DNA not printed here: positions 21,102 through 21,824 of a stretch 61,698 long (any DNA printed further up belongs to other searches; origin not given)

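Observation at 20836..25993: Rieske/cytochrome b6-type operon with an embedded cytoplasmic 2x[4Fe-4S] ferredoxin-like subunit and three unassigned membrane proteins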

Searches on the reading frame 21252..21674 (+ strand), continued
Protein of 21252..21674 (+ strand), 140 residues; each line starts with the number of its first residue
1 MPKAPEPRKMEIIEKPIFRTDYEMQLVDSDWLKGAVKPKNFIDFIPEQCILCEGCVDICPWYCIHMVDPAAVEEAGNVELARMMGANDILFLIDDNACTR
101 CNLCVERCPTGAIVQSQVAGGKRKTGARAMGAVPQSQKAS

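Call 31: search_solved_structures(query=window:21252-21671:+, max_evalue=0.01, show_alignments=2)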
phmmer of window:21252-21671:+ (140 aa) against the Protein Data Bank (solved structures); distinct sequences matched with E-value up to 0.01: 27.
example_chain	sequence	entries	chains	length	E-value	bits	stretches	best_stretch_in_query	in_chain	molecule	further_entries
7bkb_K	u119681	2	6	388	1.1e-13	54.6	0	47-110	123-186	Formylmethanofuran dehydrogenase, subunit F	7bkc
9sw6_G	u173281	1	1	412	3e-11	46.6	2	48-120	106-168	Polyferredoxin protein MvhB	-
9sfi_O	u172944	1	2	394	9.9e-11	45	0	46-118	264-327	Ferredoxin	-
9sw6_H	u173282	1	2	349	1.8e-08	37.6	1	46-115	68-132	Tungsten formylmethanofuran dehydrogenase, subunit F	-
5t5i_F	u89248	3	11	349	2.8e-07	33.8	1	42-115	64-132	Tungsten formylmethanofuran dehydrogenase subunit fwdF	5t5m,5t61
9sfi_T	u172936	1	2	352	3.2e-06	30.4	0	74-116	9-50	4Fe-4S ferredoxin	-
2fug_9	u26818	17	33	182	2e-05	27.7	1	47-115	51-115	NADH-quinone oxidoreductase chain 9 | NADH-QUINONE OXIDOREDUCTASE SUBUNIT 9 | NADH-quinone oxidoreductase subunit I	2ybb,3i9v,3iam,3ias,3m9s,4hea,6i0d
9sfi_U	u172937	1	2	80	0.00014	25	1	43-113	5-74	4Fe-4S binding protein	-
6u8y_N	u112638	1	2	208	0.00015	24.9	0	93-113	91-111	NADH dehydrogenase subunit I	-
7zc6_B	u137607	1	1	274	0.00017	24.7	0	90-117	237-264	RnfB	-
8rvv_A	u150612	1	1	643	0.00029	24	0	87-114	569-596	H(2):CoB-CoM heterodisulfide,ferredoxin reductase subunit A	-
8rvu_a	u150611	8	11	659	0.0003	23.9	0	87-114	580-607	H(2):CoB-CoM heterodisulfide,ferredoxin reductase subunit A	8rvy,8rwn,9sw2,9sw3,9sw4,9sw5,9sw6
8e9g_I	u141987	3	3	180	0.00034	23.7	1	46-115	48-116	NADH-quinone oxidoreductase subunit I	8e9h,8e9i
8iuf_S8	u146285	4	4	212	0.00035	23.7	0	47-117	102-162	NDUFS8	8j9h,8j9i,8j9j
5t5i_G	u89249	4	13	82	0.00038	23.6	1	45-114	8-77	Tungsten formylmethanofuran dehydrogenase subunit fwdG | Tungsten formylmethanofuran dehydrogenase, subunit G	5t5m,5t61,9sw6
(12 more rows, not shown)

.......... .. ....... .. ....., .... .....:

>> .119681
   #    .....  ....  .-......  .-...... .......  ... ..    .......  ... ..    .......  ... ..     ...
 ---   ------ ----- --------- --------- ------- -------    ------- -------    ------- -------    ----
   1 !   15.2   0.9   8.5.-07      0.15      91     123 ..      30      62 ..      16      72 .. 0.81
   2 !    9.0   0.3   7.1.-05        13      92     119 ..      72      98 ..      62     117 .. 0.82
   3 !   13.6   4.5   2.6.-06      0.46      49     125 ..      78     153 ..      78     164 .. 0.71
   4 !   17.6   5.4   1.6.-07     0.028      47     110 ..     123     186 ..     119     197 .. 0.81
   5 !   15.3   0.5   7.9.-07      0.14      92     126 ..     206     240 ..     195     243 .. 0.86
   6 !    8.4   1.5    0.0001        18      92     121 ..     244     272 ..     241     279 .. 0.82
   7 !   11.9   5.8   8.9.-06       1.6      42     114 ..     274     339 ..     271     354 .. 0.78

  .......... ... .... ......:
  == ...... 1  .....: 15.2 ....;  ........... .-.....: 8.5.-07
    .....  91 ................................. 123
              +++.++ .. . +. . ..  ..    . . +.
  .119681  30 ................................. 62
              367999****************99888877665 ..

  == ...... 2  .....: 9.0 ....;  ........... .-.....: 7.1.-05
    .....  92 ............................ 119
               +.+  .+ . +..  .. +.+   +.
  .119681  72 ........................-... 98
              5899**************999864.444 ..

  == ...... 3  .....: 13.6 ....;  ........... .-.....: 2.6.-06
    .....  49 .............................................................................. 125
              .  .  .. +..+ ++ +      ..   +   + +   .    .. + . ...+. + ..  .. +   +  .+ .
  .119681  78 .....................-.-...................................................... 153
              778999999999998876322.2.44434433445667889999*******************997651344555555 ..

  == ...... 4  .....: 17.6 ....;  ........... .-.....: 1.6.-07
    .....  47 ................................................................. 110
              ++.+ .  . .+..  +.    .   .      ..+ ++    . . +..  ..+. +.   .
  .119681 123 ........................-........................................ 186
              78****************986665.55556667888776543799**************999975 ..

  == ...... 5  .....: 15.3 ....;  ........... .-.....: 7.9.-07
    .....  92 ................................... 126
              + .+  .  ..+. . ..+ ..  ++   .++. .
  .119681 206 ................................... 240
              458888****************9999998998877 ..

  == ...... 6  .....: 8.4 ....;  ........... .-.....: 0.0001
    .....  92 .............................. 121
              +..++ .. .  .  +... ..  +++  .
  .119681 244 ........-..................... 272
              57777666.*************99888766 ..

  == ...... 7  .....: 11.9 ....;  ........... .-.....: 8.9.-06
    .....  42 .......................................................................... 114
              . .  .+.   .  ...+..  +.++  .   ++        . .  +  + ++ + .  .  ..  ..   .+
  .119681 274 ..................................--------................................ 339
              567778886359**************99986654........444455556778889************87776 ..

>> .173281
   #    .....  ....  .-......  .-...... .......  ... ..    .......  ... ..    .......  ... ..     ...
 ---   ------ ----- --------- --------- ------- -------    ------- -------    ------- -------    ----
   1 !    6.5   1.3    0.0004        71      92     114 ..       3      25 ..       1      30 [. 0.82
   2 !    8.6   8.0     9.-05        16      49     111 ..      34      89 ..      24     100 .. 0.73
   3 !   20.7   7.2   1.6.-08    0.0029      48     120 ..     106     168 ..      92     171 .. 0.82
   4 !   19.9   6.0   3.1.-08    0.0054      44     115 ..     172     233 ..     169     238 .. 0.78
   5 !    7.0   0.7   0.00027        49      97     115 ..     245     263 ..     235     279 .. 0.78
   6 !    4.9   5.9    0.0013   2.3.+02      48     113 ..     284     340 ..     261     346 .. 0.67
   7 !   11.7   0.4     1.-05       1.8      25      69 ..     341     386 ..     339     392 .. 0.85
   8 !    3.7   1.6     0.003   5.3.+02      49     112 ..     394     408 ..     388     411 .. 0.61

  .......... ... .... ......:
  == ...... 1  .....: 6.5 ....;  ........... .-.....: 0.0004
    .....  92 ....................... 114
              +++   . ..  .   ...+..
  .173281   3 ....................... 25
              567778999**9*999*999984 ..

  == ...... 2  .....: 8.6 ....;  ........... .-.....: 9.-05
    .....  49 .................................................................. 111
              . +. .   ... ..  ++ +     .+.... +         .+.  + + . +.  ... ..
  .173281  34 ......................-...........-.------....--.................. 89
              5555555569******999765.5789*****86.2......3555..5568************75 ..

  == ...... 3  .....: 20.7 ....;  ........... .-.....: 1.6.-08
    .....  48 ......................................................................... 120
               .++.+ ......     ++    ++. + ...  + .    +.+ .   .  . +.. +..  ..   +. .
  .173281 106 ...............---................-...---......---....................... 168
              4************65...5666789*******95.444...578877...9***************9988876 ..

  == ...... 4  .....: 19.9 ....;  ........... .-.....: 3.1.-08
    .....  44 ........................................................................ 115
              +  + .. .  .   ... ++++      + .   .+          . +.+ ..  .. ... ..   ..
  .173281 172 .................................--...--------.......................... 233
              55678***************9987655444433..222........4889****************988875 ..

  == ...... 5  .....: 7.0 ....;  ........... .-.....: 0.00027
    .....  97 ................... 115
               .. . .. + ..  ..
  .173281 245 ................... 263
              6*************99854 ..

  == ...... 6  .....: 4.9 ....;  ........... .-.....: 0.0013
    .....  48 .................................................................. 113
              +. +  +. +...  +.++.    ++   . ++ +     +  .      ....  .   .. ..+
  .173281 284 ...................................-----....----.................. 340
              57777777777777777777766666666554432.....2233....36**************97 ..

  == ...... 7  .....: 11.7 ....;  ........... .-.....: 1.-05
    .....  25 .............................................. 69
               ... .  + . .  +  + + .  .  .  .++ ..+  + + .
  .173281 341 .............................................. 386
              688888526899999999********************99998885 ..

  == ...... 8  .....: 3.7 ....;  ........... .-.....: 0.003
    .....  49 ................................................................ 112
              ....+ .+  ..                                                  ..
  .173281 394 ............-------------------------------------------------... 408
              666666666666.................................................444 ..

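Call 35: find_homologous_proteins(query=P0132, max_evalue=1e-10)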
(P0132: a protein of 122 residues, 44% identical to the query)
Query P0132 (122 aa): 585 proteins with E <= 1e-10 among 588 candidates; the best 120 are listed.
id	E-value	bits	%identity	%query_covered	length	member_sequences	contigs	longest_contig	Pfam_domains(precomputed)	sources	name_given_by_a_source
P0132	1.4e-79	282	100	100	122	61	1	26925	PF14697.12,PF12797.13,PF12837.13,PF00037.33,PF12798.13,PF13484.12,PF12838.13,PF13237.12,PF12800.13,PF13187.12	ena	-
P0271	1.9e-76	272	96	100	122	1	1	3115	PF14697.12,PF12797.13,PF12837.13,PF00037.33,PF12798.13,PF13484.12,PF12838.13,PF13237.12,PF12800.13,PF13187.12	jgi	jgi:NAD-dependent dihydropyrimidine dehydrogenase PreA subunit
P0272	2.5e-73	262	92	100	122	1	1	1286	PF14697.12,PF12837.13,PF12798.13,PF13484.12,PF12838.13,PF13534.12,PF12800.13,PF12797.13,PF00037.33,PF13237.12,PF13183.12,PF13187.12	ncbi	-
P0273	3.1e-73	261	93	99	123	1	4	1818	PF14697.12,PF12797.13,PF12837.13,PF00037.33,PF12798.13,PF13484.12,PF12838.13,PF13237.12,PF13183.12,PF12800.13,PF13187.12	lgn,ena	-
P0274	8.3e-73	260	93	99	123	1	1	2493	PF14697.12,PF12797.13,PF12837.13,PF00037.33,PF12798.13,PF13484.12,PF12838.13,PF13237.12,PF13183.12,PF12800.13,PF13187.12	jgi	jgi:NAD-dependent dihydropyrimidine dehydrogenase PreA subunit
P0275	1.4e-72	259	93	99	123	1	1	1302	PF14697.12,PF12797.13,PF12837.13,PF00037.33,PF12798.13,PF13484.12,PF12838.13,PF13237.12,PF13183.12,PF12800.13,PF13187.12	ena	-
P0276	2.9e-72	258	96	92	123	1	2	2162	PF14697.12,PF12797.13,PF12837.13,PF00037.33,PF12798.13,PF13484.12,PF12838.13,PF13237.12,PF13183.12,PF12800.13,PF13187.12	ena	-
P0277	4.6e-71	254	89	100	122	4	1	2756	PF14697.12,PF12797.13,PF12837.13,PF00037.33,PF12798.13,PF13484.12,PF12838.13,PF13237.12,PF12800.13,PF13187.12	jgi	jgi:NAD-dependent dihydropyrimidine dehydrogenase PreA subunit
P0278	2.6e-69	249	86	99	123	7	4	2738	PF14697.12,PF12797.13,PF12837.13,PF00037.33,PF12798.13,PF13484.12,PF12838.13,PF13237.12,PF13183.12,PF12800.13,PF13187.12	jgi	jgi:formate hydrogenlyase subunit 6/NADH:ubiquinone oxidoreductase subunit I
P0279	6.6e-69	247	89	100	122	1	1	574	PF14697.12,PF12837.13,PF12798.13,PF13484.12,PF12838.13,PF13534.12,PF12800.13,PF12797.13,PF00037.33,PF13237.12,PF13183.12,PF13187.12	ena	-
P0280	1.2e-67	243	86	100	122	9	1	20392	PF14697.12,PF12797.13,PF12837.13,PF00037.33,PF12798.13,PF13484.12,PF12838.13,PF13237.12,PF12800.13,PF13187.12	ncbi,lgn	-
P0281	1.4e-67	243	90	93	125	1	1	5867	PF14697.12,PF12797.13,PF12837.13,PF00037.33,PF12798.13,PF13484.12,PF12838.13,PF13237.12,PF13183.12,PF12800.13,PF13187.12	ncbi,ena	ncbi:MAG: 4Fe-4S dicluster domain-containing protein [Actinomycetota bacterium]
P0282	1.5e-67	243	86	100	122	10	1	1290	PF14697.12,PF12797.13,PF12837.13,PF00037.33,PF12798.13,PF13484.12,PF12838.13,PF13237.12,PF13183.12,PF12800.13,PF13187.12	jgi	jgi:NAD-dependent dihydropyrimidine dehydrogenase PreA subunit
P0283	2.3e-67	243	90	92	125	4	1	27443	PF14697.12,PF12837.13,PF12798.13,PF13484.12,PF12838.13,PF13534.12,PF12800.13,PF12797.13,PF00037.33,PF13237.12,PF13183.12,PF13187.12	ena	-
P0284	5.9e-67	241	84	99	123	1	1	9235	PF14697.12,PF12797.13,PF12837.13,PF00037.33,PF12798.13,PF13484.12,PF12838.13,PF13237.12,PF12800.13,PF13187.12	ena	-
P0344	6.0e-43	164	64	84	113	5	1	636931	PF14697.12,PF12797.13,PF12837.13,PF00037.33,PF12838.13,PF13237.12,PF13187.12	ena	-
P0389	9.5e-39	150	57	95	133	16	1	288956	PF14697.12,PF12797.13,PF12837.13,PF00037.33,PF13484.12,PF12838.13,PF13534.12,PF13237.12,PF13183.12,PF12800.13,PF13187.12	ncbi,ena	-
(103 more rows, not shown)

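Call 36: find_encoding_contigs(protein=P0344, flank=7000, max_places=1)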
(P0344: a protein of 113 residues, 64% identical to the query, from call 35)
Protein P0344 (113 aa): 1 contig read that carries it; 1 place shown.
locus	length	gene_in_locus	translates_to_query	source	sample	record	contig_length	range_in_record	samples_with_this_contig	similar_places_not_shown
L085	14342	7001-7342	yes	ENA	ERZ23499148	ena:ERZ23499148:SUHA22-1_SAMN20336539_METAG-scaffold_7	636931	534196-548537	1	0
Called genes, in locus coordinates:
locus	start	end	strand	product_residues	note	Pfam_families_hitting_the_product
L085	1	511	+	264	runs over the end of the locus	PF01186:Lysyl_oxidase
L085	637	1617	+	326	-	PF00490:ALAD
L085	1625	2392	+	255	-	PF03009:GDPD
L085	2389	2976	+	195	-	-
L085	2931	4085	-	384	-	PF00561:Abhydrolase_1, PF12146:Hydrolase_4 (weak), PF00326:Peptidase_S9 (weak)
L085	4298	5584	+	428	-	PF00202:Aminotran_3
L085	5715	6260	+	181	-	PF00578:AhpC-TSA, PF08534:Redoxin, PF13098:Thioredoxin_2, PF00085:Thioredoxin (weak)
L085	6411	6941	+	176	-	-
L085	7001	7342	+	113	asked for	PF14697:Fer4_21 (faint), PF12797:Fer4_2 (faint), PF13237:Fer4_10 (weak), PF12837:Fer4_6 (faint), PF12838:Fer4_7, PF13187:Fer4_9 (weak), PF00037:Fer4 (weak)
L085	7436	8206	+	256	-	PF00033:Cytochrome_B, PF13631:Cytochrom_B_N_2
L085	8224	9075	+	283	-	PF00032:Cytochrom_B_C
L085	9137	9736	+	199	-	PF00355:Rieske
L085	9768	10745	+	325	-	PF00034:Cytochrom_C, PF13442:Cytochrome_CBB3, PF00034:Cytochrom_C, PF13442:Cytochrome_CBB3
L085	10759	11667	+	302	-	-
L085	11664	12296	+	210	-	PF00578:AhpC-TSA, PF08534:Redoxin, PF00085:Thioredoxin, PF13098:Thioredoxin_2, PF13905:Thioredoxin_8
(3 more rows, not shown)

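Call 37: find_encoding_contigs(protein=P0389, flank=7000, max_places=1)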
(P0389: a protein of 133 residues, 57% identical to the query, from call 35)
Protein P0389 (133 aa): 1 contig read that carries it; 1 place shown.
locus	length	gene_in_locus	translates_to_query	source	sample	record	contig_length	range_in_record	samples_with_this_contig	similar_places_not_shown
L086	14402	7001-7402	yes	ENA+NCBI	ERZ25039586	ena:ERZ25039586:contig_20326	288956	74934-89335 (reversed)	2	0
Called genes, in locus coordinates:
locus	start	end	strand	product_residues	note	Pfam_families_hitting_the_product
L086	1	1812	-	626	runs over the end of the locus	PF00115:COX1, PF12270:Cyt_c_ox_IV (weak)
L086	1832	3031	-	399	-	PF02790:COX2_TM, PF00116:COX2, PF00034:Cytochrom_C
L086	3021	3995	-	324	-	PF01578:Cytochrom_C_asm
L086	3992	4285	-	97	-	PF05140:ResB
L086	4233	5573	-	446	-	PF05140:ResB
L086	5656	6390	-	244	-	PF02683:DsbD_TM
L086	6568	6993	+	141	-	-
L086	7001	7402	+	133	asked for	PF13534:Fer4_17 (faint), PF13183:Fer4_8 (faint), PF14697:Fer4_21 (faint), PF00037:Fer4 (weak), PF12797:Fer4_2 (weak), PF13237:Fer4_10, PF12838:Fer4_7, PF13187:Fer4_9 (weak), +3 more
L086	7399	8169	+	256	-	PF00033:Cytochrome_B, PF14358:DUF4405 (weak), PF13631:Cytochrom_B_N_2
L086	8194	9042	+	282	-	PF00032:Cytochrom_B_C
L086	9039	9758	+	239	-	PF00355:Rieske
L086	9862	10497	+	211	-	PF00034:Cytochrom_C (weak), PF13442:Cytochrome_CBB3 (weak)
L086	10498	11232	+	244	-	-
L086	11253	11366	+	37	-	-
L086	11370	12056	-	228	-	PF06971:Put_DNA-bind_N, PF01408:GFO_IDH_MocA (weak), PF02629:CoA_binding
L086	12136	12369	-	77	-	PF05768:Glrx-like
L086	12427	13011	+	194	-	PF07638:Sigma70_ECF (weak), PF04542:Sigma70_r2, PF08281:Sigma70_r4_2, PF04545:Sigma70_r4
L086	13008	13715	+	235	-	PF10099:RskA_C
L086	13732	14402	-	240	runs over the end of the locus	-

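Call 56: predict_structure(alignment_id=A3)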
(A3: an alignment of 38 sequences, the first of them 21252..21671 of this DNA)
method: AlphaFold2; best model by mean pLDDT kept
length: 140 residues; sequences in the alignment: 38
mean_pLDDT: 46.5   pTM: 0.35
mean pLDDT of the five models: 46.5, 42.4, 42.3, 42.0, 40.2
residues with pLDDT >= 90: 0; 70-90: 0; 50-70: 52; < 50: 88
segments of 3 or more residues with pLDDT < 50: 10-29, 37-61, 99-140
pLDDT, mean of each block of 10 residues (from residue 1): 52 36 45 51 40 42 56 64 60 53 46 37 33 34
secondary structure, 60 per line:
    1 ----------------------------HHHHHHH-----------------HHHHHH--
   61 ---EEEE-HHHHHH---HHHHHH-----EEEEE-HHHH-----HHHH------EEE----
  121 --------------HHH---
elements in order: H29-35 H53-58 E64-67 H69-74 H78-83 E89-93 H95-98 H104-107 E114-116

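Call 68: find_encoding_contigs(protein=P0213, flank=6000, max_places=2)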
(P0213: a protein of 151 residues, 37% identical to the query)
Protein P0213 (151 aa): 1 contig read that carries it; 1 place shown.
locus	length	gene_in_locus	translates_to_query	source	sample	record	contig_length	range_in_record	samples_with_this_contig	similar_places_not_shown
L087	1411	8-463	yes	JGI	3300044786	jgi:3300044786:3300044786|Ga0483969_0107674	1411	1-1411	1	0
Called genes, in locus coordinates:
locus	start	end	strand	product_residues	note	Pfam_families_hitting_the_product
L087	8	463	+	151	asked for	PF14697:Fer4_21 (faint), PF00037:Fer4 (weak), PF12838:Fer4_7, PF13187:Fer4_9, PF12797:Fer4_2 (weak), PF13237:Fer4_10 (weak), PF00037:Fer4, PF13484:Fer4_16 (weak), +3 more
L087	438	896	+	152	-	PF00355:Rieske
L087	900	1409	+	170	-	?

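Call 69: find_encoding_contigs(protein=P0211, flank=6000, max_places=2)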
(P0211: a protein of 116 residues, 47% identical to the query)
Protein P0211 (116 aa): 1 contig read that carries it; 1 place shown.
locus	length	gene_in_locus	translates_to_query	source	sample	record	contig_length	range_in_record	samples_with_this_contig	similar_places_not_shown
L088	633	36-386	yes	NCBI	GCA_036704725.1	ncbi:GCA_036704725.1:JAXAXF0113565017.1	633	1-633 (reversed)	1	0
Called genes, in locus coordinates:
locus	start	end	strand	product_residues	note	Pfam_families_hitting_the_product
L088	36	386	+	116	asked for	PF12797:Fer4_2 (weak), PF00037:Fer4 (weak), PF12837:Fer4_6 (weak), PF14697:Fer4_21 (weak), PF12838:Fer4_7, PF13187:Fer4_9, PF00037:Fer4, PF13237:Fer4_10 (weak), +3 more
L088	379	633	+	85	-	?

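Call 73: list_cluster_members(proteins=[P0211, P0213, P0214, P0130, P0122, P0138, P0201, P0123, P0125, P0222])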
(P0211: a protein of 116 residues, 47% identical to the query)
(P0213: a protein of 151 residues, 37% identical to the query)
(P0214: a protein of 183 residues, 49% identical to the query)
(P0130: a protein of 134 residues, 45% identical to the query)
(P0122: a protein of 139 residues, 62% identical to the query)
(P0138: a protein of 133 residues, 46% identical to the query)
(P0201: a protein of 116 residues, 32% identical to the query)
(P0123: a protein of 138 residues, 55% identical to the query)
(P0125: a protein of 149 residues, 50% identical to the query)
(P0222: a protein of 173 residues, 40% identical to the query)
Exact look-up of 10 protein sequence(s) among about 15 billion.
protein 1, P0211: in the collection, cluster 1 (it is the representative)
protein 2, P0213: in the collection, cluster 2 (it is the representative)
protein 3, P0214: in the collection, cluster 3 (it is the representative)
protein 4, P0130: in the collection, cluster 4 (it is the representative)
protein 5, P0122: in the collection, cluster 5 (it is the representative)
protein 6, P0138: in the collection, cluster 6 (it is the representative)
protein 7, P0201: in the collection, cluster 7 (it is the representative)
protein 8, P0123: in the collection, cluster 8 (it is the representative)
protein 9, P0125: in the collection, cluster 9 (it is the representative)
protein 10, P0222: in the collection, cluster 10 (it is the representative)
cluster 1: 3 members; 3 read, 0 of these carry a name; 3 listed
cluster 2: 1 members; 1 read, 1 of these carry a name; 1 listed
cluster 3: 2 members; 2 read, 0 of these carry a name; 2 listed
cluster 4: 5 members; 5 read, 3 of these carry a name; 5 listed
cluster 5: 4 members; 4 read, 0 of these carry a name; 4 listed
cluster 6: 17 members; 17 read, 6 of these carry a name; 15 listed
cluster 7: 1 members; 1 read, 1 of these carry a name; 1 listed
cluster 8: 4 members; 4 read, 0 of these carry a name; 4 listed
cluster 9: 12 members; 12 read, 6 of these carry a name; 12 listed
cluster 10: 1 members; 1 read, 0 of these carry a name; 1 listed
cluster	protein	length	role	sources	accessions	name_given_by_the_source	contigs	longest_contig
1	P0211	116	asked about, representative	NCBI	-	-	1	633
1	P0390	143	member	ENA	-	-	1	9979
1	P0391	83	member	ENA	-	-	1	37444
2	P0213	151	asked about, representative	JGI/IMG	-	ferredoxin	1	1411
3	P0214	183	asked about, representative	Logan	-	-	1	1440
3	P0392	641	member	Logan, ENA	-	-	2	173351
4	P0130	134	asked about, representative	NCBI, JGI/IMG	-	formate hydrogenlyase subunit 6/NADH:ubiquinone oxidoreductase subunit I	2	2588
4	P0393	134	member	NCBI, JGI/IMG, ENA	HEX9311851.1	MAG TPA: 4Fe-4S dicluster domain-containing protein [Actinomycetota bacterium]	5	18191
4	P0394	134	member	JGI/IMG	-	formate hydrogenlyase subunit 6/NADH:ubiquinone oxidoreductase subunit I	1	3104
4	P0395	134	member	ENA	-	-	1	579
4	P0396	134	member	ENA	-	-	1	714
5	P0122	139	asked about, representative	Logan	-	-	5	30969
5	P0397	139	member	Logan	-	-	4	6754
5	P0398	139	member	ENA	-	-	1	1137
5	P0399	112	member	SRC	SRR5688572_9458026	-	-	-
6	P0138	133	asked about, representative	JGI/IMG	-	-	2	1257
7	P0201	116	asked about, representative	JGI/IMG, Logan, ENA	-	formate hydrogenlyase subunit 6/NADH:ubiquinone oxidoreductase subunit I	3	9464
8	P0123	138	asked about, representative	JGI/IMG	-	-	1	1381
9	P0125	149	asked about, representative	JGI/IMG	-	ferredoxin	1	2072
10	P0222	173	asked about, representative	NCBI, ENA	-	-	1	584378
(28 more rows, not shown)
